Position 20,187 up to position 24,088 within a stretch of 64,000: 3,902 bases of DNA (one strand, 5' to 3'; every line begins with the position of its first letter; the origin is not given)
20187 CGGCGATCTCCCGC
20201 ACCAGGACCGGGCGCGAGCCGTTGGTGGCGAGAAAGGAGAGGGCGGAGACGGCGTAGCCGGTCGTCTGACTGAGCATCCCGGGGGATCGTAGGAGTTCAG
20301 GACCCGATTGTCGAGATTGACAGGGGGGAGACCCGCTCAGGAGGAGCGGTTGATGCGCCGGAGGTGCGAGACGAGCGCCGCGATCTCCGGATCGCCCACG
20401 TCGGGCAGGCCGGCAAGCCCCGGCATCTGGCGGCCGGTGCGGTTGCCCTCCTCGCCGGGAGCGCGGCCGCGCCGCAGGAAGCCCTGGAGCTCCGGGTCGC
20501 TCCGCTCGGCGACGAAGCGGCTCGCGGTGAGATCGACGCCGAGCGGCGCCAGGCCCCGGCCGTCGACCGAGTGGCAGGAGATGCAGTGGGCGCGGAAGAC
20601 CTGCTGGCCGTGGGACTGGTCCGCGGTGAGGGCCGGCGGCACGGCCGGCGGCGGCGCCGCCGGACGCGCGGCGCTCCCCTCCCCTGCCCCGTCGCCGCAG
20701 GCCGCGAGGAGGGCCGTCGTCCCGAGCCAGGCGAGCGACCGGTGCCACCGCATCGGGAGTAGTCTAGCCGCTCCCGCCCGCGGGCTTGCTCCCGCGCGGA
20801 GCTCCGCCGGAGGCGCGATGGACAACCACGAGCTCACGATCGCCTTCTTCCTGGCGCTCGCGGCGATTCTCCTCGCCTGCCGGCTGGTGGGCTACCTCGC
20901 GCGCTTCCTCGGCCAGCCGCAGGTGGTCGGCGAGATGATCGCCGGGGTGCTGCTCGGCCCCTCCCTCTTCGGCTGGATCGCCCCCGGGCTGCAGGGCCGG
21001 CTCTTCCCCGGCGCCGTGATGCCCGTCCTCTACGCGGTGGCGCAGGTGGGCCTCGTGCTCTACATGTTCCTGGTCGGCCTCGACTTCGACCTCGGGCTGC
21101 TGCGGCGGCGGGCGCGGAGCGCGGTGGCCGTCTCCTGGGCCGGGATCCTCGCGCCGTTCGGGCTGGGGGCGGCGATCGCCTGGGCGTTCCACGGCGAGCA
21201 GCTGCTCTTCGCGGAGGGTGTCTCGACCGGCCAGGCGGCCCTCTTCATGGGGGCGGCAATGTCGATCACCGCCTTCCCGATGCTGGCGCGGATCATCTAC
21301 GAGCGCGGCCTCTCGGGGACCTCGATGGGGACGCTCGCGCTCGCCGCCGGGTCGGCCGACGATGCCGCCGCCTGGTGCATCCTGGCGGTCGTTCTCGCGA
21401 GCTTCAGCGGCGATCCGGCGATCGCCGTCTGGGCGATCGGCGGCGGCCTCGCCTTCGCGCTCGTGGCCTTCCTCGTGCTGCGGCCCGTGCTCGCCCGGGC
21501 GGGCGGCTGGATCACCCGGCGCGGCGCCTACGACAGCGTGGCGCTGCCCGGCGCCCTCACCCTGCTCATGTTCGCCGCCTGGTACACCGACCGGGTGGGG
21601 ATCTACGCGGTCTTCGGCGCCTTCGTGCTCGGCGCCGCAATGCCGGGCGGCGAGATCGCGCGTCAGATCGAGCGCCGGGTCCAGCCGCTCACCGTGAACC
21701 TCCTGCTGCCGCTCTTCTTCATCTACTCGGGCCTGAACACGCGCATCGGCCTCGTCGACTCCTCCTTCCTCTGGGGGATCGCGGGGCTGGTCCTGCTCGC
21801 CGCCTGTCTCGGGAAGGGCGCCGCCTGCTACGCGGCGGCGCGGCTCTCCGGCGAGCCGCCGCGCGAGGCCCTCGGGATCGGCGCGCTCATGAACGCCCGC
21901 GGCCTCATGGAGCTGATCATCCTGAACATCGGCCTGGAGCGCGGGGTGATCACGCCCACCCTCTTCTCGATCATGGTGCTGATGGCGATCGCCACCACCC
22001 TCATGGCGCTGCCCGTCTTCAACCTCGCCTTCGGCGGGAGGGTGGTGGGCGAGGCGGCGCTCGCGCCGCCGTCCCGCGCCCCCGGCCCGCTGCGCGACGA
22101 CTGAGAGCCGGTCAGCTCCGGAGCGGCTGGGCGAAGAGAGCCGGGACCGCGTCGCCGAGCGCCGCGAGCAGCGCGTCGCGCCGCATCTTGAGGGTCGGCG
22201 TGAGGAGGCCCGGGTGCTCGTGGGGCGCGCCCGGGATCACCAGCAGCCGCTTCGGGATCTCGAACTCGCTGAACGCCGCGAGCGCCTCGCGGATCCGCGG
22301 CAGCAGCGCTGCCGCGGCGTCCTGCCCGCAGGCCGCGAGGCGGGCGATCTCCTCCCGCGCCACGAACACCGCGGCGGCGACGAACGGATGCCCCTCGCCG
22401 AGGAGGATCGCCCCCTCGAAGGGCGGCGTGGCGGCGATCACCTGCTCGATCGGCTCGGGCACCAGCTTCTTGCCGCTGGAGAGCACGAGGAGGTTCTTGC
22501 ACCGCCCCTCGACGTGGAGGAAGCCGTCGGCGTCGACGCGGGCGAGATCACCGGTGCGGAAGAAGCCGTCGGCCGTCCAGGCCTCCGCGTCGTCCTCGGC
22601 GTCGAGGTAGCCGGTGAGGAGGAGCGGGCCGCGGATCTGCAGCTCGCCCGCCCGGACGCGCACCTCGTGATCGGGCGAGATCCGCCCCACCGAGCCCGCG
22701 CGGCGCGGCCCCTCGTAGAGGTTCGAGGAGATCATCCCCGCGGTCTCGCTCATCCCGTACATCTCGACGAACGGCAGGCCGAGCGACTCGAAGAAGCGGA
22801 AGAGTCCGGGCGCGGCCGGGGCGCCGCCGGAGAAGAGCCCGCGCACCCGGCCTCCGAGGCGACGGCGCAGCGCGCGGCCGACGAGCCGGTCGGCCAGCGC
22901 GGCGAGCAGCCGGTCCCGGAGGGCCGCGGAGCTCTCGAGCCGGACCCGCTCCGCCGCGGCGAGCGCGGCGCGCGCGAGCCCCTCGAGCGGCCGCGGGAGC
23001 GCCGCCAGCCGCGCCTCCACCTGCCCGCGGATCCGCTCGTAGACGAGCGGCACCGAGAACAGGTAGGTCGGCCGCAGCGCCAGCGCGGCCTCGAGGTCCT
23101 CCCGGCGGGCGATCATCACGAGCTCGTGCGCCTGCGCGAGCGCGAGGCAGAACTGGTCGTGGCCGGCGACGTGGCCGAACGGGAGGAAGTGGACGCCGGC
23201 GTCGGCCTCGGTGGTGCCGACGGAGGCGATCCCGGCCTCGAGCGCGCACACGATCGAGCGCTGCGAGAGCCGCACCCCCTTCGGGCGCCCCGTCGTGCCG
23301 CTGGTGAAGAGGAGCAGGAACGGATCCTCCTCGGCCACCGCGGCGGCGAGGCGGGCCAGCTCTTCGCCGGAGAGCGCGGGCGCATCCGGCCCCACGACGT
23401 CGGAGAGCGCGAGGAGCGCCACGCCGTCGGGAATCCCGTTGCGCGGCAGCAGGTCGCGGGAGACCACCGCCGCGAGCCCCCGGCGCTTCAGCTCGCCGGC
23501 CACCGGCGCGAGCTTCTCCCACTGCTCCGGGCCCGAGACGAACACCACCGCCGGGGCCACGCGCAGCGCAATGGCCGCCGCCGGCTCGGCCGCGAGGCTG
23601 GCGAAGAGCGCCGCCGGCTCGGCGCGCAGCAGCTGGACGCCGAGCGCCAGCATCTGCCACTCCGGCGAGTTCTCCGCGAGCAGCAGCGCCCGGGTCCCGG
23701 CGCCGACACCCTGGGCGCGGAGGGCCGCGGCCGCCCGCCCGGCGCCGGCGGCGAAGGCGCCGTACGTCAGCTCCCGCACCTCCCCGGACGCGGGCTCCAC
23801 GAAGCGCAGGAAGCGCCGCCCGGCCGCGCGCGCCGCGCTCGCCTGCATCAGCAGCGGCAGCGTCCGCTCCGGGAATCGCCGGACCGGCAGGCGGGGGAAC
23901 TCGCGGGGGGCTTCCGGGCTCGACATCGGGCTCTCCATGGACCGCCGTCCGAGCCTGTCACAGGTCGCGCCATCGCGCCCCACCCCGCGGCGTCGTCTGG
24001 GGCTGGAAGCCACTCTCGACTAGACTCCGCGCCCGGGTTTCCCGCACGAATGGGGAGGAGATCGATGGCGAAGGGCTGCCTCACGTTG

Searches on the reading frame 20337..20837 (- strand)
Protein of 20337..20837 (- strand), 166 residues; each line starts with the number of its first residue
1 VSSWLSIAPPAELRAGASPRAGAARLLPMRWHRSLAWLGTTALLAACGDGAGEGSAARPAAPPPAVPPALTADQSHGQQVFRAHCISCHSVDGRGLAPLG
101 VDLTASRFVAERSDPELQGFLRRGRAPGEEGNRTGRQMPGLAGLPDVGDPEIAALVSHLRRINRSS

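Call 3: search_protein_families(library=pfam, proteins=[window:20337-20837:-], max_evalue=0.01)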
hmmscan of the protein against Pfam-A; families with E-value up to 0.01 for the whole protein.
window:20337-20837:- (166 aa): 2 families
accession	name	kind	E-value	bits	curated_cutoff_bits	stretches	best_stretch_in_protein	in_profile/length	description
PF00034.26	Cytochrom_C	-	8.2e-08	33.9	21.3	1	76-161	3-88/90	Cytochrome c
PF13442.11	Cytochrome_CBB3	-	4.3e-06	27.4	27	1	73-159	2-68/68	Cytochrome C oxidase, cbb3-type, subunit III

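Call 4: search_protein_families(library=ncbifam, proteins=[window:20337-20837:-], max_evalue=0.01)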
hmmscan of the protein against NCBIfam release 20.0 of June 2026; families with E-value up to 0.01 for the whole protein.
window:20337-20837:- (166 aa): 5 families
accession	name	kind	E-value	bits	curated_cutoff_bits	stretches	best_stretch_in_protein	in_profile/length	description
NF045774.1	cytochro_C551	exception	4.7e-06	26.5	118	1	30-95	2-60/110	cytochrome c551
TIGR00782.1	ccoP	equivalog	0.00012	21.5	179.95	1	74-105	203-235/285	cytochrome-c oxidase, cbb3-type subunit III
NF045930.1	Cytc6PetJCyano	equivalog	0.00016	21.6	135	1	66-90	20-44/110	cytochrome c6 PetJ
TIGR02603.1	CxxCH_TIGR02603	domain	0.00049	20.1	68.15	1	72-106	1-34/134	putative heme-binding domain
NF050122.1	bc1_QcrC_actin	exception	0.00061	19.2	200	1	71-97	133-159/253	cytochrome bc1 complex diheme cytochrome c subunit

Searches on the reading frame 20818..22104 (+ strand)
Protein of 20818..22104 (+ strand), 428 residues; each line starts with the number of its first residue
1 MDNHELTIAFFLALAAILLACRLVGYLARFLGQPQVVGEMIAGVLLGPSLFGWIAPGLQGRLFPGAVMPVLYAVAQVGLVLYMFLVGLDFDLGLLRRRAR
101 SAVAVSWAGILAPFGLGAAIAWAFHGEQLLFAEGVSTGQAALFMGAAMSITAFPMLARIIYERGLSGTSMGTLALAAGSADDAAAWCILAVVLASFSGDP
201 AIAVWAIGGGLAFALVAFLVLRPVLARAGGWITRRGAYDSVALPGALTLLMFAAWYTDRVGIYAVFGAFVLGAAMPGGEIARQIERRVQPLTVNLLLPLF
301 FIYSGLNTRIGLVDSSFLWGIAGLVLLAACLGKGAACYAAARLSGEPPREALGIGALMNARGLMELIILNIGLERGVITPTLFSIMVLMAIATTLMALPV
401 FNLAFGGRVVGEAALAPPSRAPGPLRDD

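Call 75: search_protein_families(library=pfam, proteins=[window:20818-22104:+], max_evalue=0.001)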
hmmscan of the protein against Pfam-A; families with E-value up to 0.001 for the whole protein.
window:20818-22104:+ (428 aa): 1 family
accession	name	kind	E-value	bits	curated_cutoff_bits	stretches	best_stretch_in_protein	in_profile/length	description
PF00999.27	Na_H_Exchanger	-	2.7e-53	181.6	26.2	1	23-395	6-363/375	Sodium/hydrogen exchanger, transmembrane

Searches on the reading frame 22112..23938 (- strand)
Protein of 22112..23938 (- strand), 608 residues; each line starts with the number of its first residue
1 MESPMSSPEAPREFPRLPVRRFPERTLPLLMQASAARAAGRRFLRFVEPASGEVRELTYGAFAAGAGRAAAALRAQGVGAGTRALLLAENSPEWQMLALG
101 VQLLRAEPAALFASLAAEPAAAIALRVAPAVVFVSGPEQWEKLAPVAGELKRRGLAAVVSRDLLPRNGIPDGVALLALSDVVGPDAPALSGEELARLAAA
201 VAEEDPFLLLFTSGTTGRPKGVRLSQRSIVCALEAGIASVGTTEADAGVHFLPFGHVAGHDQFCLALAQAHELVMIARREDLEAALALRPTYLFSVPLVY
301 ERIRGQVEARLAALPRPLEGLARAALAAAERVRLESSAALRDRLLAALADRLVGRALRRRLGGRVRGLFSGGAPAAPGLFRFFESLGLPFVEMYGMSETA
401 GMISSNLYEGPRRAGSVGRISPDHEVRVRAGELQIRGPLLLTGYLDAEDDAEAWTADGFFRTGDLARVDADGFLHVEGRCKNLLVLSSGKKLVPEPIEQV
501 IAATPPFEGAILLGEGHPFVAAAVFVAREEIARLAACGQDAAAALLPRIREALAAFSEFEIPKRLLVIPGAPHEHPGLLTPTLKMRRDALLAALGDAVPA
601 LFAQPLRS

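Call 75: search_protein_families(library=pfam, proteins=[window:22112-23938:-], max_evalue=0.001)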
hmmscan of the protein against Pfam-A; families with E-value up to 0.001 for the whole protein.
window:22112-23938:- (608 aa): 2 families
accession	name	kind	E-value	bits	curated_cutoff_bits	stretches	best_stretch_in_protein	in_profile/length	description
PF00501.34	AMP-binding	-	1.1e-53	182.9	29.9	1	32-445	2-384/384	AMP-binding enzyme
PF23562.2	AMP-binding_C_3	-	9.2e-08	32.9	20.8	1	482-603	2-121/124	AMP-binding enzyme C-terminal domain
